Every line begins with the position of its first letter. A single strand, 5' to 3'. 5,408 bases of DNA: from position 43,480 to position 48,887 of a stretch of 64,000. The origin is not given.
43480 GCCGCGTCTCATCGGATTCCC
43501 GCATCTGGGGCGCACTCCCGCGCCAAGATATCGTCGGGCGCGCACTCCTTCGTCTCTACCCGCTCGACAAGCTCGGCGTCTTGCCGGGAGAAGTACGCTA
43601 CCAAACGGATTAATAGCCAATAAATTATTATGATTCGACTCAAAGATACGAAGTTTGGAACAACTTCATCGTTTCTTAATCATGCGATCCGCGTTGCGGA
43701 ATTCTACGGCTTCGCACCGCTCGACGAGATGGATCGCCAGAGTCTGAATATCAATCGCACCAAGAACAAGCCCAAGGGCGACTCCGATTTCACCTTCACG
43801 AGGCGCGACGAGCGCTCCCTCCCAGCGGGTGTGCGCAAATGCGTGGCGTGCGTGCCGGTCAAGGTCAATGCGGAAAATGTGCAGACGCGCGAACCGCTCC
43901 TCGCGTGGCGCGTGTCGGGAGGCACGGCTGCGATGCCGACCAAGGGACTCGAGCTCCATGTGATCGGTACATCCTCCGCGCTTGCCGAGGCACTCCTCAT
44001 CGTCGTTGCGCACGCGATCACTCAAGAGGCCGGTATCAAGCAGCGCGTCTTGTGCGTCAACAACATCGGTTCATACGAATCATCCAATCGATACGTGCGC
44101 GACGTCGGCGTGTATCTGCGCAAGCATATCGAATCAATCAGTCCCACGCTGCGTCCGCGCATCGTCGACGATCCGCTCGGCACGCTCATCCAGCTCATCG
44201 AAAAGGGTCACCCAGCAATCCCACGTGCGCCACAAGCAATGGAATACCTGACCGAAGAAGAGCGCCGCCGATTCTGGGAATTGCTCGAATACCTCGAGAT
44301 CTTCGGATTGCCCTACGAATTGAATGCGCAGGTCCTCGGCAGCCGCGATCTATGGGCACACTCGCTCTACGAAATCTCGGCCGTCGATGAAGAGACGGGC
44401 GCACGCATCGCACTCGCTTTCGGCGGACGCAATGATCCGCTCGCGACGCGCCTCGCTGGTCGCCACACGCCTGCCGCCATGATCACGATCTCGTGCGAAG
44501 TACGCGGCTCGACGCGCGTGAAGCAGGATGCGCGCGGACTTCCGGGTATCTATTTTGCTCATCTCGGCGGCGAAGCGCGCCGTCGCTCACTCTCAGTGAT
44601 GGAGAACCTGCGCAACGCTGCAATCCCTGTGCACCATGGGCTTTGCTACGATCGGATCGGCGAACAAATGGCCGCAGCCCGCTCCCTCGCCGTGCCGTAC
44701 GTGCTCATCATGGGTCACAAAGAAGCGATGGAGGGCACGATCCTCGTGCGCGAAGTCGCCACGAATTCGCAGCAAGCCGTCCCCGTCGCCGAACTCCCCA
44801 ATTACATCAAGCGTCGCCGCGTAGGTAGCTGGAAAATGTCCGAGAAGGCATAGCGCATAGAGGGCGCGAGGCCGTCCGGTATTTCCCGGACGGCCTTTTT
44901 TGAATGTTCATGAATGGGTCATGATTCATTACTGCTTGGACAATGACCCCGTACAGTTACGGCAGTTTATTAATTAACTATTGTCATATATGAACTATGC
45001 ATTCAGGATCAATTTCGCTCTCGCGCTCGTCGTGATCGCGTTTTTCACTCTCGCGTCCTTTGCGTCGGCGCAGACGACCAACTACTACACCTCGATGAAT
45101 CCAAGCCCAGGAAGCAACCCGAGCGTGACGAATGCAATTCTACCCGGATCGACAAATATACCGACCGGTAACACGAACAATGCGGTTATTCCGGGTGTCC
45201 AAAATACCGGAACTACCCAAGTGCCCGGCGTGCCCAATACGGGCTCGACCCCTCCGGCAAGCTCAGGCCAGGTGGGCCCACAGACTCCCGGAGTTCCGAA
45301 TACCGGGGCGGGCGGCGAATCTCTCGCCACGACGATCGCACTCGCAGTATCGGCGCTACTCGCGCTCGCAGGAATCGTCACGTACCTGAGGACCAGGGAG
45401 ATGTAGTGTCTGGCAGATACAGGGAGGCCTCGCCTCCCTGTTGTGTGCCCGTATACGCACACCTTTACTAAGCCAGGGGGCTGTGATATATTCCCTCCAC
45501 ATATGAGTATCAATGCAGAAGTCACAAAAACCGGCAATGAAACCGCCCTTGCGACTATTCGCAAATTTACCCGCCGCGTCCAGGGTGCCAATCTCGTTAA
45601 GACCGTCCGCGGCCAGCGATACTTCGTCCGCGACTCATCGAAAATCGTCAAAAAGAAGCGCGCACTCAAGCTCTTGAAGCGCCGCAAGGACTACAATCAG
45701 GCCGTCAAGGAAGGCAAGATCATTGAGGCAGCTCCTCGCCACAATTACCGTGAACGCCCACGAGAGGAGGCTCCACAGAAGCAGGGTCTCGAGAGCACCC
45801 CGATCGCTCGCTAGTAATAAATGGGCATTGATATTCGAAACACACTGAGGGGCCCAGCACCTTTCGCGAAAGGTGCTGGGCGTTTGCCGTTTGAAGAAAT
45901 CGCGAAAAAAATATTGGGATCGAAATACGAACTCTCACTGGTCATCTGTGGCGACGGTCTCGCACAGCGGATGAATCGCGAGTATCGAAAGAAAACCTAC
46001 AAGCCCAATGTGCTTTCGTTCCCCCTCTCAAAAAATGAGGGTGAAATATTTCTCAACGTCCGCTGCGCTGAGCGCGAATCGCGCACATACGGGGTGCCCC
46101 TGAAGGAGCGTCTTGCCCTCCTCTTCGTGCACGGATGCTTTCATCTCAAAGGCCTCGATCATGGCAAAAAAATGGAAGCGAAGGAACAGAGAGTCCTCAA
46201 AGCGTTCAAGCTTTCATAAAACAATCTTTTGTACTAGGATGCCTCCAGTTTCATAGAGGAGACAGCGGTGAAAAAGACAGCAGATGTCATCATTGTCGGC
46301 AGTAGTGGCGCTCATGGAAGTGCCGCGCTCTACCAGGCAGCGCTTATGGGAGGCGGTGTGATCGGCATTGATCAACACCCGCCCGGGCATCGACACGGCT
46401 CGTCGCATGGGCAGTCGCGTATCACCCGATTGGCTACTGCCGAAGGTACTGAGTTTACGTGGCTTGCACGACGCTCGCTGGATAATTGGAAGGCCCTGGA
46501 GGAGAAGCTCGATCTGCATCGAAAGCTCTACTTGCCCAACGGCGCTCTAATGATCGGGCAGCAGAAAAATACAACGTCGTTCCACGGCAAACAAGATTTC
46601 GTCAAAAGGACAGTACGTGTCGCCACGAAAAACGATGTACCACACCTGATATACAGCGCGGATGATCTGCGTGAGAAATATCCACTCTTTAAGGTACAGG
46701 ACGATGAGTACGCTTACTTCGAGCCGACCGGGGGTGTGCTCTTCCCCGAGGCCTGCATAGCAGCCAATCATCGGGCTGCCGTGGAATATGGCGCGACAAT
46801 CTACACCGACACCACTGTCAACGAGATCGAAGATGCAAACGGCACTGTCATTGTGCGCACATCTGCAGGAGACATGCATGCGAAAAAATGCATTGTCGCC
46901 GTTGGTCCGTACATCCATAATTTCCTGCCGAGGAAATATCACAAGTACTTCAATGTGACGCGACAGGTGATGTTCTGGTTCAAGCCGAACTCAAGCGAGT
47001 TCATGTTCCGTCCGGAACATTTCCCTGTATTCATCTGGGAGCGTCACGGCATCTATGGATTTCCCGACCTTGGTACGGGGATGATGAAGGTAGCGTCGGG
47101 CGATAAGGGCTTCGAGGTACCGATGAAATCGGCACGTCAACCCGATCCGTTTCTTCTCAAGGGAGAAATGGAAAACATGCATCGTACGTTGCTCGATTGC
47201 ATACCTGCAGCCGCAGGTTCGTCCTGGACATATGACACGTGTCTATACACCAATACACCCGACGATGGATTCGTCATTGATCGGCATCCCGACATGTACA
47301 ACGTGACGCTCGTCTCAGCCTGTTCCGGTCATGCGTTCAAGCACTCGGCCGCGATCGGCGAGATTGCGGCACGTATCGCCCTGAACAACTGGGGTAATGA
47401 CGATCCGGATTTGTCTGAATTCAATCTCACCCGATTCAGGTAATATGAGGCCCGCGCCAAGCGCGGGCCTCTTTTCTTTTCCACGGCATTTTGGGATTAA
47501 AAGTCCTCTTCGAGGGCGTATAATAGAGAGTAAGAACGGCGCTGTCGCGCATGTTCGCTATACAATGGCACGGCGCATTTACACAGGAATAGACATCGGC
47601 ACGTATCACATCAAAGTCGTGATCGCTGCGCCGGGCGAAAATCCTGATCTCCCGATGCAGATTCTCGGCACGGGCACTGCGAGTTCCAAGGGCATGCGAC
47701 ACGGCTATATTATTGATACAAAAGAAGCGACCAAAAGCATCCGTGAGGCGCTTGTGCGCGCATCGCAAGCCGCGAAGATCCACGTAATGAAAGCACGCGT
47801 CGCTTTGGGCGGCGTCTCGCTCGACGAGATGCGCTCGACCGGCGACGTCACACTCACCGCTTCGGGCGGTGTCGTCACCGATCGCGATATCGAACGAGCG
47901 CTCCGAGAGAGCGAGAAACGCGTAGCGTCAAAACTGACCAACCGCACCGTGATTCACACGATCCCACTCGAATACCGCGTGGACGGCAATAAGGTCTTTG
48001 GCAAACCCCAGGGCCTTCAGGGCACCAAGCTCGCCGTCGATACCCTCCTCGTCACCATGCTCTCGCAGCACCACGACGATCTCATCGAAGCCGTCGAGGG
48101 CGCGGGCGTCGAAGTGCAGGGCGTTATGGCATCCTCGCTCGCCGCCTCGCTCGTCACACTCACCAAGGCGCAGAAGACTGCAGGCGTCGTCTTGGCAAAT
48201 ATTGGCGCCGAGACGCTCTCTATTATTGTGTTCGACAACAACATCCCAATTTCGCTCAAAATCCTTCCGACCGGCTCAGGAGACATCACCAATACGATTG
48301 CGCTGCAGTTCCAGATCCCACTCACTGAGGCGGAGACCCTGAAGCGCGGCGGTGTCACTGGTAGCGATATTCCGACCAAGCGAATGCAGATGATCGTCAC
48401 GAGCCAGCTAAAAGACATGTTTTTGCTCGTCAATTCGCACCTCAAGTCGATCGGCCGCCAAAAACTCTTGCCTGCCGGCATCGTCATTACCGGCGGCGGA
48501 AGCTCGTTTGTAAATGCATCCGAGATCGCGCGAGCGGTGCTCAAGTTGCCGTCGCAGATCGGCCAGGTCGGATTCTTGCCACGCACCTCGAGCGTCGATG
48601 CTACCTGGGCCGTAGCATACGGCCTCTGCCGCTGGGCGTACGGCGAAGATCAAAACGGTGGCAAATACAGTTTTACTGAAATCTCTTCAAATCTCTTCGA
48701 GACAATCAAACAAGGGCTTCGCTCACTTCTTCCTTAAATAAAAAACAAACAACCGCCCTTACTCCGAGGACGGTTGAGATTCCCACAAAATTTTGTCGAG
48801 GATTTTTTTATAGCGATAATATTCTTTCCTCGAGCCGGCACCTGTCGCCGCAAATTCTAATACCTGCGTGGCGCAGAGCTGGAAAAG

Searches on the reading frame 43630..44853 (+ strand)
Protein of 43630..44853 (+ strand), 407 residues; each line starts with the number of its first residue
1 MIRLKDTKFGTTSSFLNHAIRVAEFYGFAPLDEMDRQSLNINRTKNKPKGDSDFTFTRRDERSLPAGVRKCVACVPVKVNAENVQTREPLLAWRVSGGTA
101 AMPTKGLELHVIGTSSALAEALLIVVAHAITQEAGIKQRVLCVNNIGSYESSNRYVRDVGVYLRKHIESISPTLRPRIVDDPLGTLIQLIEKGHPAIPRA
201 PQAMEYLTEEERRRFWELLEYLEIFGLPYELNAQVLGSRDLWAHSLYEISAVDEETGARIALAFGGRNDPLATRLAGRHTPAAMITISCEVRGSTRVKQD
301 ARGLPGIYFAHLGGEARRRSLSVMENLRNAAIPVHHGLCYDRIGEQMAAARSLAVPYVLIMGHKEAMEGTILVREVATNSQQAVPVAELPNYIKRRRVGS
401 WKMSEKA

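Call 70: search_protein_families(library=pfam, proteins=[window:43630-44853:+], max_evalue=0.001)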
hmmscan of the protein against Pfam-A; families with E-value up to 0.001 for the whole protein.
window:43630-44853:+ (407 aa): 1 family
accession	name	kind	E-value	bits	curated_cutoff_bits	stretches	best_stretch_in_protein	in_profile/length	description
PF03129.25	HGTP_anticodon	-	1.5e-11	44.7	21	1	315-395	13-93/94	Anticodon binding domain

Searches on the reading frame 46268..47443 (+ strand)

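Call 70: search_protein_families(library=pfam, proteins=[window:46268-47443:+], max_evalue=0.001)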
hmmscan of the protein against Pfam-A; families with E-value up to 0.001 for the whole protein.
window:46268-47443:+ (391 aa): 2 families
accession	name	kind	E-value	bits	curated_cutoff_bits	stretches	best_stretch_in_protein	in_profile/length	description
PF01266.30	DAO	-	4.1e-39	135.5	27.9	1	6-369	1-352/353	FAD dependent oxidoreductase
PF13738.12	Pyr_redox_3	-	0.00024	20.9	30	1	172-217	92-137/305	Pyridine nucleotide-disulphide oxidoreductase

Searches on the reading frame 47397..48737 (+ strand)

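Call 9: search_protein_families(library=pfam, proteins=[window:47397-48737:+], max_evalue=0.01)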
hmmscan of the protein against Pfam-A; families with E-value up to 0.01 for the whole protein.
window:47397-48737:+ (446 aa): 3 families
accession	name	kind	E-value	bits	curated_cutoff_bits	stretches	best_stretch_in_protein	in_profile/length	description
PF14450.12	FtsA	-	1.1e-15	58.5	31.8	1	265-395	1-114/127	Cell division protein FtsA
PF02491.25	SHS2_FTSA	-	7.5e-13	49.1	25.4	1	145-220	7-79/79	SHS2 domain inserted in FTSA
PF11104.14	PilM_2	-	1.3e-08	34.6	27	1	214-388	126-304/340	Type IV pilus assembly protein PilM;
